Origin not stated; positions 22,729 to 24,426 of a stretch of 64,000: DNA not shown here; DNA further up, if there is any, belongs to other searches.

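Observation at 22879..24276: Selenocysteine-synthesis enzyme SepSecS present, so the organism should encode selenoproteins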

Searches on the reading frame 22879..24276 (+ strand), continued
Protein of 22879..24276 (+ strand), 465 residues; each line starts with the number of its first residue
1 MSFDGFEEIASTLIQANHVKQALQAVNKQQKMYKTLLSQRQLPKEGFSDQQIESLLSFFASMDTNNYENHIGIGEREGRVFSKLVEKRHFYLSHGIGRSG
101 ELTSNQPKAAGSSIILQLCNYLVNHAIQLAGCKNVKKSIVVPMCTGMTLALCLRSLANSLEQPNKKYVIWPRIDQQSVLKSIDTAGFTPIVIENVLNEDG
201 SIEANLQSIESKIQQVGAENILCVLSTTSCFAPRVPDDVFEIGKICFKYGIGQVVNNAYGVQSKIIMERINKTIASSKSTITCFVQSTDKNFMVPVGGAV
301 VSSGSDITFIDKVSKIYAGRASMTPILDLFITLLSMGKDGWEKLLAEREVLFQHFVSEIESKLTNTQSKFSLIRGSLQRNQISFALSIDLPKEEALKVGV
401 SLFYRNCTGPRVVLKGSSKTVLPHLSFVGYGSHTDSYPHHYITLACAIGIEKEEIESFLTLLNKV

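Call 49: fold_search(model_id=the predicted structure, library=pdb)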
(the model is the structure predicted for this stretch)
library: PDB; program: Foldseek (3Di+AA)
matches with E <= 10: 1941; with E <= 0.001: 1536
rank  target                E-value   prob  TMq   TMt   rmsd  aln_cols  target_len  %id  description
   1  7l1t                  1.6e-47  1.00  0.90  0.92   2.5       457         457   44  Crystal structure of human holo SepSecS (released 2022-02-09)
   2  4zdo_C                2.6e-47  1.00  0.87  0.92   2.6       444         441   44  The crystal structure of T325S mutant of human SepSecS in complex with selenocysteine tRNA (tRNASec) (released 2016-04-20)
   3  7mdl_D                2.8e-47  1.00  0.89  0.92   2.4       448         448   44  High-resolution crystal structure of human SepSecS-tRNASec complex (released 2022-11-09)
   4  3hl2_C                4.3e-47  1.00  0.87  0.91   2.5       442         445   44  The crystal structure of the human SepSecS-tRNASec complex (released 2009-10-06)
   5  7mdl_B                4.3e-47  1.00  0.89  0.92   2.5       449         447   44  High-resolution crystal structure of human SepSecS-tRNASec complex (released 2022-11-09)
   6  3hl2_A                5.0e-47  1.00  0.88  0.92   2.4       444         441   44  The crystal structure of the human SepSecS-tRNASec complex (released 2009-10-06)
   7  8g9z_B                5.0e-47  1.00  0.90  0.91   2.6       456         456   43  High-resolution crystal structure of the human selenomethionine-derived SepSecS-tRNASec complex (released 2023-04-05)
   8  7mdl_C                5.9e-47  1.00  0.89  0.88   2.6       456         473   43  High-resolution crystal structure of human SepSecS-tRNASec complex (released 2022-11-09)
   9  8g9z_D                8.1e-47  1.00  0.89  0.91   2.5       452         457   44  High-resolution crystal structure of the human selenomethionine-derived SepSecS-tRNASec complex (released 2023-04-05)
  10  4zdp_A                1.6e-46  1.00  0.88  0.92   2.4       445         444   44  The crystal structure of Y334C mutant of human SepSecS in complex with selenocysteine tRNA (tRNASec) (released 2016-04-20)
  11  7mdl_A                2.4e-46  1.00  0.88  0.86   2.5       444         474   44  High-resolution crystal structure of human SepSecS-tRNASec complex (released 2022-11-09)
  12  4zdo_A                3.0e-46  1.00  0.89  0.92   2.4       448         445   44  The crystal structure of T325S mutant of human SepSecS in complex with selenocysteine tRNA (tRNASec) (released 2016-04-20)
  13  4zdo_B                4.1e-46  1.00  0.89  0.91   3.4       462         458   43  The crystal structure of T325S mutant of human SepSecS in complex with selenocysteine tRNA (tRNASec) (released 2016-04-20)
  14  3bcb                  4.6e-46  1.00  0.88  0.92   2.4       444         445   44  Crystal structure of mouse selenocysteine synthase, sodium phosphate soak (released 2007-12-18)
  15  4zdp_B                9.3e-46  1.00  0.87  0.92   2.5       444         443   44  The crystal structure of Y334C mutant of human SepSecS in complex with selenocysteine tRNA (tRNASec) (released 2016-04-20)
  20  3hl2_B                4.4e-45  1.00  0.88  0.92   2.5       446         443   44  The crystal structure of the human SepSecS-tRNASec complex (released 2009-10-06)
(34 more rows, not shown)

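Call 51: list_cluster_members(proteins=[window:22879-24273:+, window:16855-19167:-, window:24521-25027:+])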
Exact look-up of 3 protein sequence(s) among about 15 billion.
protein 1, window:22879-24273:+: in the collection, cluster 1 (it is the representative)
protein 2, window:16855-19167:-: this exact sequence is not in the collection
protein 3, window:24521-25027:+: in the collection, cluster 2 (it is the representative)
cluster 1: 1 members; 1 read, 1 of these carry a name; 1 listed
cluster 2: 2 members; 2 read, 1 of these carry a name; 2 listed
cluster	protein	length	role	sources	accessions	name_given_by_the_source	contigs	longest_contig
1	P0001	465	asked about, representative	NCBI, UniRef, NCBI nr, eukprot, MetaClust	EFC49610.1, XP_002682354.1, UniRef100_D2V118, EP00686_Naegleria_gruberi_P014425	predicted protein [Naegleria gruberi] | O-phosphoseryl-tRNA(Sec) selenium transferase n=1 Tax=Naegleria gruberi TaxID=5762 ... | uncharacterized protein NAEGRDRAFT_60240 [Naegleria gruberi]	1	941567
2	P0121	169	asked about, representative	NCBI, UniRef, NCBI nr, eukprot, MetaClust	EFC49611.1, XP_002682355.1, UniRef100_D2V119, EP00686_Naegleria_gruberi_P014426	predicted protein [Naegleria gruberi] | Predicted protein n=1 Tax=Naegleria gruberi TaxID=5762 RepID=D2V119_NAEGR | uncharacterized protein NAEGRDRAFT_62494 [Naegleria gruberi]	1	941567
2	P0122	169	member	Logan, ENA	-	-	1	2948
